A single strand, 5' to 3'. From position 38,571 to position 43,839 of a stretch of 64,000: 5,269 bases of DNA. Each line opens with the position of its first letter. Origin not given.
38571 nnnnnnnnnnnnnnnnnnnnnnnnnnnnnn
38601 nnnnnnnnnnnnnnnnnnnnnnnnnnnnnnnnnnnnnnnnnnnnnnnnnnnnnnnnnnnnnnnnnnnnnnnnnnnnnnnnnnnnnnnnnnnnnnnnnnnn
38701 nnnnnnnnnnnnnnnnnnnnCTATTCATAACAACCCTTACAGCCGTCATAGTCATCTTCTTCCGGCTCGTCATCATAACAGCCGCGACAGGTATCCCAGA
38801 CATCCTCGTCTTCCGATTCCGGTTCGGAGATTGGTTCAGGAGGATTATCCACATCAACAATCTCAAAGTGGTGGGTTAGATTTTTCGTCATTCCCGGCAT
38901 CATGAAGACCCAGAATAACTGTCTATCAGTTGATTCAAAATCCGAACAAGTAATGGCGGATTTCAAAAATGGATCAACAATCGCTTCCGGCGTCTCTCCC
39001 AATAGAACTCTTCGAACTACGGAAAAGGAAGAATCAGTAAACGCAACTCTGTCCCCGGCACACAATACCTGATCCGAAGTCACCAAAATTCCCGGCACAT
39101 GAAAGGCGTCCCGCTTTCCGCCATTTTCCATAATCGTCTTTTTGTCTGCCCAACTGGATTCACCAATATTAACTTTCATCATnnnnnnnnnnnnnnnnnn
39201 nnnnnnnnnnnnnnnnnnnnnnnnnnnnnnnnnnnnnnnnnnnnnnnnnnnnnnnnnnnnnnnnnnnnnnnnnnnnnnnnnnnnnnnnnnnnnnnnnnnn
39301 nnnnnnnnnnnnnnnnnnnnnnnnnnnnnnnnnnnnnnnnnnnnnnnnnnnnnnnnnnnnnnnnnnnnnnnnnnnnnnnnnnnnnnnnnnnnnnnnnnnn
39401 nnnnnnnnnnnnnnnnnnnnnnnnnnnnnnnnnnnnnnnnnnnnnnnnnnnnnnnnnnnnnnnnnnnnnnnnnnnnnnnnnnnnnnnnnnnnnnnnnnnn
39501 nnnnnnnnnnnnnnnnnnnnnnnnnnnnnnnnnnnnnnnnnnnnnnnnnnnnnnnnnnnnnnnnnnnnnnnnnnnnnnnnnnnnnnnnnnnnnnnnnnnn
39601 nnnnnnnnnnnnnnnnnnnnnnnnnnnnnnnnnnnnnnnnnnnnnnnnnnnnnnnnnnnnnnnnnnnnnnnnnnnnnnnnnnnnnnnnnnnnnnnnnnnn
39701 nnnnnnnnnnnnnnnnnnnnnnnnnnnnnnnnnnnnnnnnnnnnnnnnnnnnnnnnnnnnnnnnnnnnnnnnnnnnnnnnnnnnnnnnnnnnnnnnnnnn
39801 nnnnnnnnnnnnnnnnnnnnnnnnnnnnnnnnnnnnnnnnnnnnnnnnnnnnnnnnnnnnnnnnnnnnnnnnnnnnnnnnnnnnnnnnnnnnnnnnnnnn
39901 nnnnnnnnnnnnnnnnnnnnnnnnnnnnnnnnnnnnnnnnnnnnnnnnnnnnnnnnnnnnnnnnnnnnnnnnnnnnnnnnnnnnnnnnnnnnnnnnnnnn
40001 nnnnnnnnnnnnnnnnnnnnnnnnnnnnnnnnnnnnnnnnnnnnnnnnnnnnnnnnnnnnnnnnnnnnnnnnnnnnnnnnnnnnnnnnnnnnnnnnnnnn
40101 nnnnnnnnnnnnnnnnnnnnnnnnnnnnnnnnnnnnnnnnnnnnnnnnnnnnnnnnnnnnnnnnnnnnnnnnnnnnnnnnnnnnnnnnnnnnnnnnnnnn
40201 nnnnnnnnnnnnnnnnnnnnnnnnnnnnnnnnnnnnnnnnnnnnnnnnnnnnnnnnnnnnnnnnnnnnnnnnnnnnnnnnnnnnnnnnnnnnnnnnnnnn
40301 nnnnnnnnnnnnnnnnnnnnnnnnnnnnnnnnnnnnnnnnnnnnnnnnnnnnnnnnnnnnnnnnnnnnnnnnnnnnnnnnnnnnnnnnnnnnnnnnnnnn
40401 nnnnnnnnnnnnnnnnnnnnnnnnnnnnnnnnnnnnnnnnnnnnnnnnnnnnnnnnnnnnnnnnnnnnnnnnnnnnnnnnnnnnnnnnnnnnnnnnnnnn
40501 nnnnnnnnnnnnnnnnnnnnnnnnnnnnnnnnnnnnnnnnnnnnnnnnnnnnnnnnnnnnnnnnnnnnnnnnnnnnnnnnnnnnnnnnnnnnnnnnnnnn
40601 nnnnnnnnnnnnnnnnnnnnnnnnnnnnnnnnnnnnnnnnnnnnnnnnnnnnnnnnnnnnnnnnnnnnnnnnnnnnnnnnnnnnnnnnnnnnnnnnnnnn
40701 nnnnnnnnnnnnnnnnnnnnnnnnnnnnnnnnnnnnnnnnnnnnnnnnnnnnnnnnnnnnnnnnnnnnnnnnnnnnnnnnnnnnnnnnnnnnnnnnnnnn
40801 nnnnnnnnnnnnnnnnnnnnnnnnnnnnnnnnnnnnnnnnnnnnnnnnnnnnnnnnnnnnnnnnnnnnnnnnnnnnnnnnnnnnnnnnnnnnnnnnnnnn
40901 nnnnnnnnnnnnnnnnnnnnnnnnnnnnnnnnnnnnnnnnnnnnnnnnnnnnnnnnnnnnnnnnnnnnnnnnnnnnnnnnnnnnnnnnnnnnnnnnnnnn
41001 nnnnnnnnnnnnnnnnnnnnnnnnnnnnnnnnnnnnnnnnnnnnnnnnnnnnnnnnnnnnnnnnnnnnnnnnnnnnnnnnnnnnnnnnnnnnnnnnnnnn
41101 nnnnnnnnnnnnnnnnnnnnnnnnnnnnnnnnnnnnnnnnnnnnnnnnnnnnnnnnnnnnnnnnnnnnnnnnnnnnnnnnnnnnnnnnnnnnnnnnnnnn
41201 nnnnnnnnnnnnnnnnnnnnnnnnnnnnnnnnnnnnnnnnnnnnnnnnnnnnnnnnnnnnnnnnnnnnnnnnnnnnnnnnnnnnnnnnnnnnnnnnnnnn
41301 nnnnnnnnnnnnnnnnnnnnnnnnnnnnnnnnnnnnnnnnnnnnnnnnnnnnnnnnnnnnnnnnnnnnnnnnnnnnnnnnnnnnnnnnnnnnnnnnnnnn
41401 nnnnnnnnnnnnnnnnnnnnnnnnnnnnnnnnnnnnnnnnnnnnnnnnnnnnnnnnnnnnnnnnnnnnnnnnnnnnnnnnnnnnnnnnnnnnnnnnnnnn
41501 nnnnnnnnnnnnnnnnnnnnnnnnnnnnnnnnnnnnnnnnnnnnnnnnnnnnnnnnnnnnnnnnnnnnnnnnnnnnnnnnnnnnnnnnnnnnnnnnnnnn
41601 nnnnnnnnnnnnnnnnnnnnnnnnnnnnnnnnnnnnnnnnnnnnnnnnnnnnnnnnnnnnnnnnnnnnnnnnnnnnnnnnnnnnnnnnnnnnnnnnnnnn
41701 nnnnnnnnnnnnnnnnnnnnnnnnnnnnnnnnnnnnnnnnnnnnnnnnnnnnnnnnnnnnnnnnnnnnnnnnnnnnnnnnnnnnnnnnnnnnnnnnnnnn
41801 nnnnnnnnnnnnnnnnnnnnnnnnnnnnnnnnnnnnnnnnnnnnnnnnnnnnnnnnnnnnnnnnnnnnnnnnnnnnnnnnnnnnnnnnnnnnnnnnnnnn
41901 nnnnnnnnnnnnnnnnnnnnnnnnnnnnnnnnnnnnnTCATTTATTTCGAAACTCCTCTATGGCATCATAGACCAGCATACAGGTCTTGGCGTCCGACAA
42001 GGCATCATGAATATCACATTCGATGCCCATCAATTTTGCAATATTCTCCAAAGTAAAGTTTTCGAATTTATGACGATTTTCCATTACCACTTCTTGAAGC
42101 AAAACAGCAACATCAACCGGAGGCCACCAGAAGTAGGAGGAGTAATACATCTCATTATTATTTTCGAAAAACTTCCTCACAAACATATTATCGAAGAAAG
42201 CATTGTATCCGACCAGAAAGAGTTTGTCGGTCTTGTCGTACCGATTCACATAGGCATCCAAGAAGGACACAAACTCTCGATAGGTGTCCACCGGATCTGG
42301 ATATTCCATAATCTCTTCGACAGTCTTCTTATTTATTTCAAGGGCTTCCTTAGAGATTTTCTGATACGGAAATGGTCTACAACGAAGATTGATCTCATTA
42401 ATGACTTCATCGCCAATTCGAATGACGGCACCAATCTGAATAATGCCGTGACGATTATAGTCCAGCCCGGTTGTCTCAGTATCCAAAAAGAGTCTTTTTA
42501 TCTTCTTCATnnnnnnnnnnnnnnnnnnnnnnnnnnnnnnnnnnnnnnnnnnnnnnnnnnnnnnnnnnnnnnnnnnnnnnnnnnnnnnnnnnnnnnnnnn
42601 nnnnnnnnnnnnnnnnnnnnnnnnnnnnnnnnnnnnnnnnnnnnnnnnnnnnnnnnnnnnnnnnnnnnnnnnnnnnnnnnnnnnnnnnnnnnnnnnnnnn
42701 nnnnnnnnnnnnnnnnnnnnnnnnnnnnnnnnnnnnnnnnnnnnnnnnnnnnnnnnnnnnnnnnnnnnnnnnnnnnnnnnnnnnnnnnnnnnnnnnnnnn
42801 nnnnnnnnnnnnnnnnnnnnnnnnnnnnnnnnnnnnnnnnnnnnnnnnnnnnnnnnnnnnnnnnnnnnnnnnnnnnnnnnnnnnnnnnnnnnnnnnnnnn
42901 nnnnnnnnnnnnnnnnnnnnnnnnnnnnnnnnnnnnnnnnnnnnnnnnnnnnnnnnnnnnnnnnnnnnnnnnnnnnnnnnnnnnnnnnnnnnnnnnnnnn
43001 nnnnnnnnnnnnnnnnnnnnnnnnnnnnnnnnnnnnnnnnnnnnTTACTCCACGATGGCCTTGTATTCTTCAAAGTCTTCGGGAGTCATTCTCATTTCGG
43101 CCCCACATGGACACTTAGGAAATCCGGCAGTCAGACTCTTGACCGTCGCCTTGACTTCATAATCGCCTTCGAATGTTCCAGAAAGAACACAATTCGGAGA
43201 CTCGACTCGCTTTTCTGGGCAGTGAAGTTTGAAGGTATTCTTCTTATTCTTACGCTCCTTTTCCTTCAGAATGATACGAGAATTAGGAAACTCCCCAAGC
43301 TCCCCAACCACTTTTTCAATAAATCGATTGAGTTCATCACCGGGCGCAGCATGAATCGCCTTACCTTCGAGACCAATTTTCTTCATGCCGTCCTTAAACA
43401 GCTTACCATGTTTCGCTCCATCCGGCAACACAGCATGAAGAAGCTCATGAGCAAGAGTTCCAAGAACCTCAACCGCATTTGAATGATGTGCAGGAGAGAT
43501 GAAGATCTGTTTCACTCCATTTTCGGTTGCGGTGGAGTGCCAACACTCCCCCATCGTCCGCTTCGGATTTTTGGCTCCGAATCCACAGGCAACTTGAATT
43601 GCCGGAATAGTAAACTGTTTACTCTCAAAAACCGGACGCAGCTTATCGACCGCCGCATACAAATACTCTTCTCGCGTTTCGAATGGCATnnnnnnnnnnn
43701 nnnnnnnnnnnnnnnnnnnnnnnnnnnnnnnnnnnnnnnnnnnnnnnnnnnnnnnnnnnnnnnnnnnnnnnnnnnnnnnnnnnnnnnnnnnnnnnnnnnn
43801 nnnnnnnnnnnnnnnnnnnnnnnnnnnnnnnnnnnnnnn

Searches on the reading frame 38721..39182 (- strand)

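Call 25: search_protein_families(library=phrogs, proteins=[window:38721-39182:-], max_evalue=0.01)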
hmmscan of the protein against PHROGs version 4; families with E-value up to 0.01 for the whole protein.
window:38721-39182:- (153 aa): 2 families
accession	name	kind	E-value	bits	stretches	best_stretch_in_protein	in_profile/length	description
phrog_11912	-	unknown function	7.7e-08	33.4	1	16-124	19-120/226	-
phrog_17232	-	unknown function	0.00063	21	1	22-111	26-111/115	-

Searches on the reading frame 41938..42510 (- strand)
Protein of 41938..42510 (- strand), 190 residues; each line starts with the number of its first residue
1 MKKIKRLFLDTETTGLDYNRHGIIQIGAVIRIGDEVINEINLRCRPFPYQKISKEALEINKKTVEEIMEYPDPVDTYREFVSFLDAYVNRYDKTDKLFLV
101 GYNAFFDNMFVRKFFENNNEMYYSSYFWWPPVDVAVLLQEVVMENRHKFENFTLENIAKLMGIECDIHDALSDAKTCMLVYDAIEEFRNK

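Call 23: search_protein_families(library=phrogs, proteins=[window:41938-42510:-])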
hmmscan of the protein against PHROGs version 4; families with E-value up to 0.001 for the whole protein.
window:41938-42510:- (190 aa): 2 families
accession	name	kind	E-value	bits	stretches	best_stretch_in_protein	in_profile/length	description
phrog_192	-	DNA, RNA and nucleotide metabolism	2e-32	114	1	2-186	104-272/397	DNA polymerase exonuclease subunit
phrog_14632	-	DNA, RNA and nucleotide metabolism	1.4e-05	25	1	9-181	87-239/380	DNA polymerase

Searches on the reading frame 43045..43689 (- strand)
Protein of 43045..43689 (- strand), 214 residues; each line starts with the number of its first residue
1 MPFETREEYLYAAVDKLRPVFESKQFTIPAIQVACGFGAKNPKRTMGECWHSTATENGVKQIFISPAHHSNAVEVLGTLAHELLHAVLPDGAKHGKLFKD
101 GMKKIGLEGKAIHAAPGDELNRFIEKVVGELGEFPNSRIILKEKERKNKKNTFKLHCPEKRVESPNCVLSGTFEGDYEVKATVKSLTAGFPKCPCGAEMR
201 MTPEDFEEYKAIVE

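Call 24: search_protein_families(library=phrogs, proteins=[window:43045-43689:-])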
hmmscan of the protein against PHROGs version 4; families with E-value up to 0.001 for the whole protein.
window:43045-43689:- (214 aa): 2 families
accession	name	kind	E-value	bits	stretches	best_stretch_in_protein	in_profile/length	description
phrog_6361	-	unknown function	4e-31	109.3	1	4-201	6-200/203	-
phrog_3768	-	unknown function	0.00013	23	1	40-114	47-115/216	-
